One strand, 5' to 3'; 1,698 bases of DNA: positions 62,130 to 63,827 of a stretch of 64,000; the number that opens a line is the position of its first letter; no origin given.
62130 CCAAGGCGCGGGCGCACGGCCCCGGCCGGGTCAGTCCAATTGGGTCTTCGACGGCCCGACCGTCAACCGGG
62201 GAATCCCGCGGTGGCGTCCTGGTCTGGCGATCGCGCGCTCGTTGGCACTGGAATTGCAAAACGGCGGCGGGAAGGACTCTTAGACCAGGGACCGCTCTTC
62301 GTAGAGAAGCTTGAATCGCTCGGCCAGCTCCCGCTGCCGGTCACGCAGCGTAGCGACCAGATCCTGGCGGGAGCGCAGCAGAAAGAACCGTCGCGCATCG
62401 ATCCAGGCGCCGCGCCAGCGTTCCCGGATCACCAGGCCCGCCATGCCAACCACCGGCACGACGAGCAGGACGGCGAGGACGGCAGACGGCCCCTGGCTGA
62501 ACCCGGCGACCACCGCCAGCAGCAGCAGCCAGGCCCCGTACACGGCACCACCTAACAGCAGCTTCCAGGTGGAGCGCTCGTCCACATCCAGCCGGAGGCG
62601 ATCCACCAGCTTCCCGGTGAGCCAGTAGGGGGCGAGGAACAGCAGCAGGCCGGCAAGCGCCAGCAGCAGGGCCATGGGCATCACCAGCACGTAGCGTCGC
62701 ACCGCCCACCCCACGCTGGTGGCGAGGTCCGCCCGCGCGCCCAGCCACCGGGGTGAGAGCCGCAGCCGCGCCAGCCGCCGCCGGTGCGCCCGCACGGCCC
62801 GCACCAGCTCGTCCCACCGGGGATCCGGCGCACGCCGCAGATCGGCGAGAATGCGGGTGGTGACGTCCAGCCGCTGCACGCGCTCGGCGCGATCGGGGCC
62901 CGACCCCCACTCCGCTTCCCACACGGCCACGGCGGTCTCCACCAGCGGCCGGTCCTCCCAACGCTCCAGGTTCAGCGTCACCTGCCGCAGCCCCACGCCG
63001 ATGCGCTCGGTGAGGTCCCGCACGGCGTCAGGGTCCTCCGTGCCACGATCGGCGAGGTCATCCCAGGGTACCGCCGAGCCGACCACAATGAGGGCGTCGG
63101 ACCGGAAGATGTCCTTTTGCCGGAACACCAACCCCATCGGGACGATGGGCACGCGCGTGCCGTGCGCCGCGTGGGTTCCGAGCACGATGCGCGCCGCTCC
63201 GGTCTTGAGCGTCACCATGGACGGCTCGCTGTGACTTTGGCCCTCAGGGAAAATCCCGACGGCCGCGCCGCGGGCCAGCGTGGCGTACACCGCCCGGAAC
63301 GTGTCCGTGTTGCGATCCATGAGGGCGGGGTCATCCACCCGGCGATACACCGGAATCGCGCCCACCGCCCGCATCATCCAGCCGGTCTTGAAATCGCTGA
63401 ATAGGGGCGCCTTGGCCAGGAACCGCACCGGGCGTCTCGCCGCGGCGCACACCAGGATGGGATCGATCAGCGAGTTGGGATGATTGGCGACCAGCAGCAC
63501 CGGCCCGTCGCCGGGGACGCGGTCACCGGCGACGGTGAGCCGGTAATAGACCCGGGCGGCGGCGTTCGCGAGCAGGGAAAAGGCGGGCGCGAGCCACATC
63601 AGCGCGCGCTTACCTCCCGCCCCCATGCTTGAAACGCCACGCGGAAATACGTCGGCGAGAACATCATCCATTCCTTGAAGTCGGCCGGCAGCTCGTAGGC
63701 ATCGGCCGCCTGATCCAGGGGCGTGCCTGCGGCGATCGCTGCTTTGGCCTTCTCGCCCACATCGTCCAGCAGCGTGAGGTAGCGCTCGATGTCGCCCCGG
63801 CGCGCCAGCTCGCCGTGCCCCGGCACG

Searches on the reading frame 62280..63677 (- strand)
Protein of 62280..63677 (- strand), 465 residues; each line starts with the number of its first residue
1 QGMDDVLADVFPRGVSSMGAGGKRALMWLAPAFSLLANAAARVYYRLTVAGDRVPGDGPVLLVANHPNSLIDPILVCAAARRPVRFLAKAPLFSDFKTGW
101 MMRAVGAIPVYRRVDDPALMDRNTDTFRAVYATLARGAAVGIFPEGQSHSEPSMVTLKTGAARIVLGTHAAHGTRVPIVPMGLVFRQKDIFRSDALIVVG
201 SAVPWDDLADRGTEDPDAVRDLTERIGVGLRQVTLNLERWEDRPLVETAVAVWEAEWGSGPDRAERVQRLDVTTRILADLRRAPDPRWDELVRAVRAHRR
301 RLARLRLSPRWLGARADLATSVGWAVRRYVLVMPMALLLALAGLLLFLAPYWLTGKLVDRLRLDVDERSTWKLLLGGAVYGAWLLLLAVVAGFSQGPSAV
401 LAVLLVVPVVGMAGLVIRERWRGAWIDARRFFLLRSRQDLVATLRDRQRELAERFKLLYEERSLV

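Call 9: search_protein_families(library=pfam, proteins=[window:62280-63677:-])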
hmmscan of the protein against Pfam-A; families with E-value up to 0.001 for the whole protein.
window:62280-63677:- (465 aa): 1 family
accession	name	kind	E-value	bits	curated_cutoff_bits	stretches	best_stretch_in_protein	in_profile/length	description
PF01553.26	Acyltransferase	-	6.5e-20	71.7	23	1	47-183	2-131/132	Acyltransferase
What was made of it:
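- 62280..63626 (-): PlsC-like acyltransferase with C-terminal membrane helices. In this window it is the gene the site points into. Pfam Acyltransferase (call 9).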

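Call 10: find_homologous_proteins(query=window:62280-63677:-)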
Query window:62280-63677:- (465 aa): 1574 proteins with E <= 0.001 among 8000 candidates; the best 120 are listed.
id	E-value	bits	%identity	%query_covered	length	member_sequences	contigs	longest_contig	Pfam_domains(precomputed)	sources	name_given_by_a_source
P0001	6.0e-289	976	100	96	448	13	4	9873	PF01553.27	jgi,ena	-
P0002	1.5e-239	813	85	94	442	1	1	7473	PF01553.27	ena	-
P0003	5.8e-236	802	84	94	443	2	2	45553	PF01553.27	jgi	jgi:1-acyl-sn-glycerol-3-phosphate acyltransferase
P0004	1.2e-231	787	82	94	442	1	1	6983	PF01553.27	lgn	-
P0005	1.6e-230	784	82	94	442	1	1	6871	PF01553.27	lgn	-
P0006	1.4e-229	781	81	94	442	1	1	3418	PF01553.27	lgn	-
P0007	1.6e-229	780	80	94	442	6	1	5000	PF01553.27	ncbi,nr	ncbi:MAG: 1-acyl-sn-glycerol-3-phosphate acyltransferase [Gemmatimonadetes bacterium]|nr:1-acyl-sn-g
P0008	5.0e-227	772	79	94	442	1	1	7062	PF01553.27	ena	-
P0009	5.2e-226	769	79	94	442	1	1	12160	PF01553.27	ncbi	-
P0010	4.0e-225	766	79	94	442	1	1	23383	PF01553.27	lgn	-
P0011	2.5e-224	763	78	94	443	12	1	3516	PF01553.27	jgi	-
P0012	5.3e-224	762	79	94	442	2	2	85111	PF01553.27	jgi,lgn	-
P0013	1.1e-221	755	78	94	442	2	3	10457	PF01553.27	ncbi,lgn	-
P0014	1.3e-213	728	87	87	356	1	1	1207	PF01553.27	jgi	jgi:1-acyl-sn-glycerol-3-phosphate acyltransferase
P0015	2.6e-209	714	74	94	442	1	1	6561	PF01553.27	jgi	jgi:1-acyl-sn-glycerol-3-phosphate acyltransferase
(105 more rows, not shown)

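Call 11: find_related_loci(query=window:62280-63677:-, collection=genome_contigs, flank=4000)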
Query window:62280-63677:- (465 aa) in genome_contigs; peptide patterns used: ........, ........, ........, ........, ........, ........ (x = any residue, [..] = any of these).
127 stretches matched a pattern; 2 encode a relative of the query (tblastn E <= 1e-3); 2 distinct loci.
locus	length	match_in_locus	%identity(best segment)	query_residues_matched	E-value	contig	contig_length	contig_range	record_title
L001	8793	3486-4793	68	27-462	0e+0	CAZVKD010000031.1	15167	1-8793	MAG TPA_asm: uncultured Gemmatimonadaceae bacterium isolate binchicken_co107_187 genome assembly, contig: NODE_9335_leng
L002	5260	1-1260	69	43-462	2e-180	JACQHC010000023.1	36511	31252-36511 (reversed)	MAG: Gemmatimonadetes bacterium isolate NC_groundwater_1089_Ag_S2p5_68_137 S_2p5_S6_coassembly_k141_722513, whole genome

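Call 12: find_related_loci(query=window:62280-63677:-, collection=metagenome_contigs, flank=4000)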
Query window:62280-63677:- (465 aa) in metagenome_contigs; peptide patterns used: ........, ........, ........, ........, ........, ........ (x = any residue, [..] = any of these).
190 stretches matched a pattern; 10 encode a relative of the query (tblastn E <= 1e-3); 10 distinct loci.
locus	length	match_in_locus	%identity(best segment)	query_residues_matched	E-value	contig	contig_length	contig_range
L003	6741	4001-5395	100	1-465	0e+0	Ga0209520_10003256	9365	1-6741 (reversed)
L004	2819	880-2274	93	1-465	0e+0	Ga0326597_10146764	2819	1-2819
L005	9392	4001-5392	78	1-464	0e+0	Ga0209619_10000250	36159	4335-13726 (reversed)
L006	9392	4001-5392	78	1-464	0e+0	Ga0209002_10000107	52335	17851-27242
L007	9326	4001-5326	79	23-464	0e+0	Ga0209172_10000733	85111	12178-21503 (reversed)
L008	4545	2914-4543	87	1-256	4e-132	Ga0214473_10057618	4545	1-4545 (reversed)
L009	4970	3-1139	60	83-461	1e-124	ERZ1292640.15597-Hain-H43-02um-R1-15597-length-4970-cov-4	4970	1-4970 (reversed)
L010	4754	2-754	82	214-464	2e-119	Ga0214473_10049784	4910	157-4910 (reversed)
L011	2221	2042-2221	100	1-60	4e-32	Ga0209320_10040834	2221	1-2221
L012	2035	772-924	100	1-51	7e-26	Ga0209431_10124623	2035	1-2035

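Call 15: find_encoding_contigs(protein=P0002, flank=4000, max_places=3)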
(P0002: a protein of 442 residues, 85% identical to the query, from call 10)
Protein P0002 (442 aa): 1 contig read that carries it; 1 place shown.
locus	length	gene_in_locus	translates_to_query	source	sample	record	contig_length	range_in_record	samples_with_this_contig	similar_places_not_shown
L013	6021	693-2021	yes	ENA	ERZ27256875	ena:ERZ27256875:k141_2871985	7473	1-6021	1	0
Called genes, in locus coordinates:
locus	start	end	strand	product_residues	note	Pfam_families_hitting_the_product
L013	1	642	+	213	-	?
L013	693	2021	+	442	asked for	PF01553:Acyltransferase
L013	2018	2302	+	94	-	-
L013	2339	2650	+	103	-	PF00082:Peptidase_S8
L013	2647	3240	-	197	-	-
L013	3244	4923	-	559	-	-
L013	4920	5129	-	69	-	-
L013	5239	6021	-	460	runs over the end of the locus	PF00072:Response_reg, PF00158:Sigma54_activat, PF01078:Mg_chelatase (faint), PF14532:Sigma54_activ_2, PF07728:AAA_5 (weak), PF25601:AAA_lid_14, PF02954:HTH_8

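Call 16: find_encoding_contigs(protein=P0003, flank=4000, max_places=3)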
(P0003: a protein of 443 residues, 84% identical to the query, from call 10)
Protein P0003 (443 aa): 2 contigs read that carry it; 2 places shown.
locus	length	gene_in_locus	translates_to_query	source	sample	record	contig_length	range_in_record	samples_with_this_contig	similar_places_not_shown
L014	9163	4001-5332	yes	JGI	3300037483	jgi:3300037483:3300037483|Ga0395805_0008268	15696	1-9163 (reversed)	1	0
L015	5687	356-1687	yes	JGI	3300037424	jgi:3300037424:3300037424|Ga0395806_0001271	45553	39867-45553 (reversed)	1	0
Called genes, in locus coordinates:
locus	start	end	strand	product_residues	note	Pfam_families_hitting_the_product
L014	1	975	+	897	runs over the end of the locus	PF00246:Peptidase_M14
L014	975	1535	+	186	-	-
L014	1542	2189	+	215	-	PF04307:YdjM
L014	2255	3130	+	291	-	PF00753:Lactamase_B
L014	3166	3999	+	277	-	PF13442:Cytochrome_CBB3 (faint), PF00034:Cytochrom_C (faint)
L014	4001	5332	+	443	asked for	PF01553:Acyltransferase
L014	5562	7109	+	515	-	PF05922:Inhibitor_I9, PF00082:Peptidase_S8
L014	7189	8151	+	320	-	PF00082:Peptidase_S8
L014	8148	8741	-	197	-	-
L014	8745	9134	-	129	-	-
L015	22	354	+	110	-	-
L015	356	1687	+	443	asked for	PF01553:Acyltransferase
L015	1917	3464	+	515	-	PF05922:Inhibitor_I9, PF00082:Peptidase_S8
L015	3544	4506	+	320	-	PF00082:Peptidase_S8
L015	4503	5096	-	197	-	-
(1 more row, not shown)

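Call 17: find_encoding_contigs(protein=P0004, flank=4000, max_places=3)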
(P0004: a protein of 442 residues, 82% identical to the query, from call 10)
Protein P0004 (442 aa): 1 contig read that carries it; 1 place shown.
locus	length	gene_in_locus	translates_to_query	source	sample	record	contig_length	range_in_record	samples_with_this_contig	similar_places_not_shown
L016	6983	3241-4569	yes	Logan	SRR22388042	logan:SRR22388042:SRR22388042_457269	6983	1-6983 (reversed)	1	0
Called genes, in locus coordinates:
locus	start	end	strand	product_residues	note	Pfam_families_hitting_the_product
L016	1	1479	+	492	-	?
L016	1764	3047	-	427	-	PF04892:VanZ-LLP1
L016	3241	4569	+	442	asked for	PF01553:Acyltransferase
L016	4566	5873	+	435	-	PF07690:MFS_1, PF11700:ATG22, PF07690:MFS_1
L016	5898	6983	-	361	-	?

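Call 32: find_encoding_contigs(protein=P0010, flank=5000, max_places=3)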
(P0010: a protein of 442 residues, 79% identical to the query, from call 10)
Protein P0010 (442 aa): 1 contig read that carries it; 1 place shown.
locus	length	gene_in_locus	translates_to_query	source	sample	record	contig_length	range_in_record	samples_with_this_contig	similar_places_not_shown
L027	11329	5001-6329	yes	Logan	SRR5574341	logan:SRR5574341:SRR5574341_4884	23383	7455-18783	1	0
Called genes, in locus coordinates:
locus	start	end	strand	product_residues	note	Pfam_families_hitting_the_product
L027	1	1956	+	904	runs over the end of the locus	PF00246:Peptidase_M14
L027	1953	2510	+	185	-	-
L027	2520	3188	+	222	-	PF04307:YdjM (weak)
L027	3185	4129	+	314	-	PF00753:Lactamase_B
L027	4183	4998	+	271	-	PF00034:Cytochrom_C (faint), PF13442:Cytochrome_CBB3 (faint)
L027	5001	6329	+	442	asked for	PF01553:Acyltransferase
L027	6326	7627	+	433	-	PF07690:MFS_1, PF11700:ATG22, PF07690:MFS_1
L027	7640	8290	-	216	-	PF01638:HxlR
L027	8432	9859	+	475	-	PF01565:FAD_binding_4, PF08031:BBE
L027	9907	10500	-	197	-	PF14334:DUF4390 (weak)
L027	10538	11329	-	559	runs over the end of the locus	-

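Call 33: find_encoding_contigs(protein=P0009, flank=5000, max_places=3)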
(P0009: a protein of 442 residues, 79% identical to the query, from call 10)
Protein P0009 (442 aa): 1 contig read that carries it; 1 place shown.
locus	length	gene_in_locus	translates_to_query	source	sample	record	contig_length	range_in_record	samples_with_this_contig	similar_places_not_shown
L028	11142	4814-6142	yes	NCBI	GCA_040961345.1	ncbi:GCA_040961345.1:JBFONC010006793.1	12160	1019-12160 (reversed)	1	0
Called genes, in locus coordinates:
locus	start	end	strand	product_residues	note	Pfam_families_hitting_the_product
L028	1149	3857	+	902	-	PF00246:Peptidase_M14, PF14258:DUF4350 (faint)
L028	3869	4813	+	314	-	PF00753:Lactamase_B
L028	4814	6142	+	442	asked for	PF01553:Acyltransferase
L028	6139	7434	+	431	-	PF07690:MFS_1, PF11700:ATG22, PF07690:MFS_1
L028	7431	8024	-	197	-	PF14334:DUF4390 (weak)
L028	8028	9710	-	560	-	-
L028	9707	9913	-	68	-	-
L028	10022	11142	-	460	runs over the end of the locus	PF00072:Response_reg, PF00004:AAA (faint), PF00158:Sigma54_activat, PF14532:Sigma54_activ_2, PF07728:AAA_5 (weak), PF01078:Mg_chelatase (weak), PF25601:AAA_lid_14, PF02954:HTH_8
